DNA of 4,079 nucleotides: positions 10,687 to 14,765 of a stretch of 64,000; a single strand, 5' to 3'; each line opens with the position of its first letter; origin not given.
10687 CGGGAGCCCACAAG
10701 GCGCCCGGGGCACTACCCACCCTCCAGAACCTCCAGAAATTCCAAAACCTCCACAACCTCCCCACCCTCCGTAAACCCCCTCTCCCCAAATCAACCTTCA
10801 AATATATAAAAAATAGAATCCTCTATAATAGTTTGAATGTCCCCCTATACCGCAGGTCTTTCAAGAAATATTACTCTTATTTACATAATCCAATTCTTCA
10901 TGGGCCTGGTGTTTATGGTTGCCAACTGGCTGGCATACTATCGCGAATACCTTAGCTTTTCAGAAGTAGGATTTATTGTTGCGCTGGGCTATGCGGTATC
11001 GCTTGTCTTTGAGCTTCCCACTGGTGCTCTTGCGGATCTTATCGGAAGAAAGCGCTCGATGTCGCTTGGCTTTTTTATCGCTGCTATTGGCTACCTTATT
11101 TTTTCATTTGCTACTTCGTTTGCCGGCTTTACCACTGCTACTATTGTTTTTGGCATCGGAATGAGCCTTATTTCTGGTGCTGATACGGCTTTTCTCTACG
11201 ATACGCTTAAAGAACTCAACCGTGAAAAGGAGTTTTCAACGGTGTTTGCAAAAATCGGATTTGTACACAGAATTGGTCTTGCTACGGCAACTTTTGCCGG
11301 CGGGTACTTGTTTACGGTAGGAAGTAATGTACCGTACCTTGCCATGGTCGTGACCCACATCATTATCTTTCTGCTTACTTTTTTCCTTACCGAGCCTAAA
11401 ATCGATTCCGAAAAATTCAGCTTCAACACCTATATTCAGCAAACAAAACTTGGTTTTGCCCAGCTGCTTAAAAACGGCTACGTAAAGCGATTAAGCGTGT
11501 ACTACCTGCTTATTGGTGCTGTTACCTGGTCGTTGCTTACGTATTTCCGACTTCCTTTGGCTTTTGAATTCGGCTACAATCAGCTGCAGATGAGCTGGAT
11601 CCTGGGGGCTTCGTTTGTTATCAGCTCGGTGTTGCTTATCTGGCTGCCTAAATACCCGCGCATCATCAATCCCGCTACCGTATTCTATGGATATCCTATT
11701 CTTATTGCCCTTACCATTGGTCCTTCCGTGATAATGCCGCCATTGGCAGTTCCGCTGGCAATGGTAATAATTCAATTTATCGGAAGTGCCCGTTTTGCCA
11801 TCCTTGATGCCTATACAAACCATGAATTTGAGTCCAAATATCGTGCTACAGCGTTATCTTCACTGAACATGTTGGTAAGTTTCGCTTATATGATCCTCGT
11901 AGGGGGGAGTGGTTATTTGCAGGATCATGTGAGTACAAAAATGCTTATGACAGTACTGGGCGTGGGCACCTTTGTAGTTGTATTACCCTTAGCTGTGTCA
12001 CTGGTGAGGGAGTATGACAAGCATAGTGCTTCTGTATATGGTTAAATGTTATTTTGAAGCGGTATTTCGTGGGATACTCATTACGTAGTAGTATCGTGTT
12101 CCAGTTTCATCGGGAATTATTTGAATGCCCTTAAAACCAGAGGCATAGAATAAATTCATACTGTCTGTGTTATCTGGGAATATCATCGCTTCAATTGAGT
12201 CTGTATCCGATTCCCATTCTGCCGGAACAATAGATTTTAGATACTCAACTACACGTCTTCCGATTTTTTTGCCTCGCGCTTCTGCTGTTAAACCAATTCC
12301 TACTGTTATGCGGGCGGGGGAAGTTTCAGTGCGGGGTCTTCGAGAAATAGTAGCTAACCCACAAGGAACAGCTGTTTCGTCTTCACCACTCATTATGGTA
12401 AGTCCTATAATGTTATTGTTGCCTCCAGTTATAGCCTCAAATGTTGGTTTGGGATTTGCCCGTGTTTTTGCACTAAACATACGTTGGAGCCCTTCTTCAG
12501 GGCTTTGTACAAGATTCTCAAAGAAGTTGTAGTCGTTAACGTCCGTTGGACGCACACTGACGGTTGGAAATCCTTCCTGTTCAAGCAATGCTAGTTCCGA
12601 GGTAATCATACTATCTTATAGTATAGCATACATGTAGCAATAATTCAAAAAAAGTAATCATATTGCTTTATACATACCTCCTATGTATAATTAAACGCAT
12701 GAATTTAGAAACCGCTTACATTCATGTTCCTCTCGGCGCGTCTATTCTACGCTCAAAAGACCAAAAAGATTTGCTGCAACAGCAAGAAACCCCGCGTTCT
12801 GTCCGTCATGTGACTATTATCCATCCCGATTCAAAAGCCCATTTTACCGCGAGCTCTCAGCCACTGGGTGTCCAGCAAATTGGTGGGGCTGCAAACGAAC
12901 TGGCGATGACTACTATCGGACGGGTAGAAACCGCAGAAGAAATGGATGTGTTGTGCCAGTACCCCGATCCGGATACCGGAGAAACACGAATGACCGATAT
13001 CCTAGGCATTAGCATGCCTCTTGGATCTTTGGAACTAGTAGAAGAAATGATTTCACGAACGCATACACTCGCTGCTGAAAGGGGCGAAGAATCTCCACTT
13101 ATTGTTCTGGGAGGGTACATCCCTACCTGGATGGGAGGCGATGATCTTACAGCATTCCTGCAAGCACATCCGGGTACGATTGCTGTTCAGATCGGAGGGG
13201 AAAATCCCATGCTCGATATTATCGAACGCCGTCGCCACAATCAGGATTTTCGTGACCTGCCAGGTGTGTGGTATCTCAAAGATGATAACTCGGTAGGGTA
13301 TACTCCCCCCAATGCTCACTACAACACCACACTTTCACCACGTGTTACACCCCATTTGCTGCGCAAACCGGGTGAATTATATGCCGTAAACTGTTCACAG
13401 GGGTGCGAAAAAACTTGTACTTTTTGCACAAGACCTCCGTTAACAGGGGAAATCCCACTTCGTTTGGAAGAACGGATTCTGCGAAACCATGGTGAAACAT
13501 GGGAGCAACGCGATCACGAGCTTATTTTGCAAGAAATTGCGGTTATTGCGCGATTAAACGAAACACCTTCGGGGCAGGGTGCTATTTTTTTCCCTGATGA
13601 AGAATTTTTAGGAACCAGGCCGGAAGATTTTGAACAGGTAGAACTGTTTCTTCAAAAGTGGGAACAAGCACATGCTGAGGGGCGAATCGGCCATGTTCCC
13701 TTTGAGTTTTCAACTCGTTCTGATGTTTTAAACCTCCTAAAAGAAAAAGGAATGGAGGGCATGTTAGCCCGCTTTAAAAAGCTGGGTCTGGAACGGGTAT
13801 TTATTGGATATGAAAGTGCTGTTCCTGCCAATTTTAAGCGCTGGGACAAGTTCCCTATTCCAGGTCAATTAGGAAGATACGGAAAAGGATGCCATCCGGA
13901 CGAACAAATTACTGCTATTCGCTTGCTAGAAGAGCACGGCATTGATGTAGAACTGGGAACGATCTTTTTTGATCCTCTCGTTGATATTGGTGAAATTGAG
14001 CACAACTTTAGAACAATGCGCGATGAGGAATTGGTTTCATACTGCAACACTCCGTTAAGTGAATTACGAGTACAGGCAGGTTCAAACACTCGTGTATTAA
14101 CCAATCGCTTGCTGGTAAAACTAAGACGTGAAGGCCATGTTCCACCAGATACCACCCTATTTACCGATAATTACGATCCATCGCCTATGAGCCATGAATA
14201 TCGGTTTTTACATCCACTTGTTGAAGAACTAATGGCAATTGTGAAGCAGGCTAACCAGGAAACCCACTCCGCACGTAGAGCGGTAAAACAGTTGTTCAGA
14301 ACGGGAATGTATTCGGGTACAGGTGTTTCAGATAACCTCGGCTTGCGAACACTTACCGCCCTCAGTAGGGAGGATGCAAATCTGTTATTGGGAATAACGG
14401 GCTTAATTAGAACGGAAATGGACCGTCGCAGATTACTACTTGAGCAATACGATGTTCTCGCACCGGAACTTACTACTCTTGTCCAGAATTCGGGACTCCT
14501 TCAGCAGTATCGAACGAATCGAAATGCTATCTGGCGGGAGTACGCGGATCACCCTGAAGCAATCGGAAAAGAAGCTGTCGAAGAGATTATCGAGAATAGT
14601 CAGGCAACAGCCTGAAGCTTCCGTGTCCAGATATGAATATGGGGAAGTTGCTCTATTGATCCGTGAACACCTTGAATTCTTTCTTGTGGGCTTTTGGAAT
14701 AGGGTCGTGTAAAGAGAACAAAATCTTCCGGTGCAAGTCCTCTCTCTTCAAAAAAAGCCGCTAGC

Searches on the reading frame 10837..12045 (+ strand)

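Call 91: search_protein_families(library=pfam, proteins=[window:10837-12045:+], max_evalue=0.0001)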
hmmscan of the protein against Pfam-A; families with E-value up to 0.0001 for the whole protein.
window:10837-12045:+ (402 aa): 1 family
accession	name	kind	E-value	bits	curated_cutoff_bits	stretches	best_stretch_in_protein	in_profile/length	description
PF07690.21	MFS_1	-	1.5e-27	96.9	33.4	1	14-353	3-345/347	Major Facilitator Superfamily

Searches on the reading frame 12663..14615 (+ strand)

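Call 22: search_protein_families(library=pfam, proteins=[window:12663-14615:+], max_evalue=0.0001)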
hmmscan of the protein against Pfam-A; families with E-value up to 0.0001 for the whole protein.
window:12663-14615:+ (650 aa): 1 family
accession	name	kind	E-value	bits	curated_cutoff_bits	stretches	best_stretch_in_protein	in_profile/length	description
PF04055.27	Radical_SAM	-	2e-07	31.8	29.5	1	242-435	1-149/166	Radical SAM superfamily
